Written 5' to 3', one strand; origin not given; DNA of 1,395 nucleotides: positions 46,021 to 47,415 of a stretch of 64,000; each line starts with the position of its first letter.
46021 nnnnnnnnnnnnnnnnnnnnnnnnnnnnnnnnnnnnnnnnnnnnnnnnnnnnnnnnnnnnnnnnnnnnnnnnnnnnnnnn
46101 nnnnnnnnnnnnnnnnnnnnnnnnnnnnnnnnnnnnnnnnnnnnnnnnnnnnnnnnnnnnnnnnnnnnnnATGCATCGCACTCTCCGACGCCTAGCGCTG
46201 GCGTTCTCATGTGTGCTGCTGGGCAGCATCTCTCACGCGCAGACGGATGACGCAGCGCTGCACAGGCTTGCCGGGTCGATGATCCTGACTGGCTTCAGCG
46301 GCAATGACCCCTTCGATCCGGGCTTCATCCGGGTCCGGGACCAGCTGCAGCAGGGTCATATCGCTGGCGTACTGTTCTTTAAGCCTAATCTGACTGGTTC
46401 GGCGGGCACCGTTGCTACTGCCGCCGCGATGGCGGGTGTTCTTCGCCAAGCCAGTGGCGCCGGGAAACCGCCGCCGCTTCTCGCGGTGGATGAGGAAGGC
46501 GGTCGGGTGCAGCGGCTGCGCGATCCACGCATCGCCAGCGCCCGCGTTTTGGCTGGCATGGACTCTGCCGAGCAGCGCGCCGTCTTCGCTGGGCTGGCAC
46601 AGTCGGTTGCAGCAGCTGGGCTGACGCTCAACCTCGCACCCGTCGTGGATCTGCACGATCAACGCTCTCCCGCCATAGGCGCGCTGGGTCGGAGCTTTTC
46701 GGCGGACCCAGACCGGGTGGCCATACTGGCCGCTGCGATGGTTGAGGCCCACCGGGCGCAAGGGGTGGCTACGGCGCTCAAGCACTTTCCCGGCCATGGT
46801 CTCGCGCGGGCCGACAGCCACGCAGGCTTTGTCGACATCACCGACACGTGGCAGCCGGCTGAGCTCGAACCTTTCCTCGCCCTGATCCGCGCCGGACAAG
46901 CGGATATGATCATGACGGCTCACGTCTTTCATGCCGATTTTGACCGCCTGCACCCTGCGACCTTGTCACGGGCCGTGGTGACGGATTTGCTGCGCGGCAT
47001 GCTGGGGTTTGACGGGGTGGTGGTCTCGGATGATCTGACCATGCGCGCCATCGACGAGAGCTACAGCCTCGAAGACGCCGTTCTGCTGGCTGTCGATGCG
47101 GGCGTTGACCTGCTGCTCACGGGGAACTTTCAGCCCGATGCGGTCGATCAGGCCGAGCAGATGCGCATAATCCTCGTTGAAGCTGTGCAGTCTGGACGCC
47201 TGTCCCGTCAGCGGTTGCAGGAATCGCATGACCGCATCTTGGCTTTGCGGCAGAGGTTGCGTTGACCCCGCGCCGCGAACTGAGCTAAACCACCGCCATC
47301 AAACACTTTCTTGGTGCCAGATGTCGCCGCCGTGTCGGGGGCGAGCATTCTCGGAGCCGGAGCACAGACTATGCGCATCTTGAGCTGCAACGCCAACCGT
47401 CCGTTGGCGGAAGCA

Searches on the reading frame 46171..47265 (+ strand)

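Call 43: search_protein_families(library=pfam, proteins=[window:46171-47265:+], max_evalue=0.001)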
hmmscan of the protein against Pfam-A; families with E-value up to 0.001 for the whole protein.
window:46171-47265:+ (364 aa): 1 family
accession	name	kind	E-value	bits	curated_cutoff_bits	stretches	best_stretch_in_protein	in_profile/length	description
PF00933.27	Glyco_hydro_3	-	2.3e-59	201.9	27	1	56-358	21-315/316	Glycosyl hydrolase family 3 N terminal domain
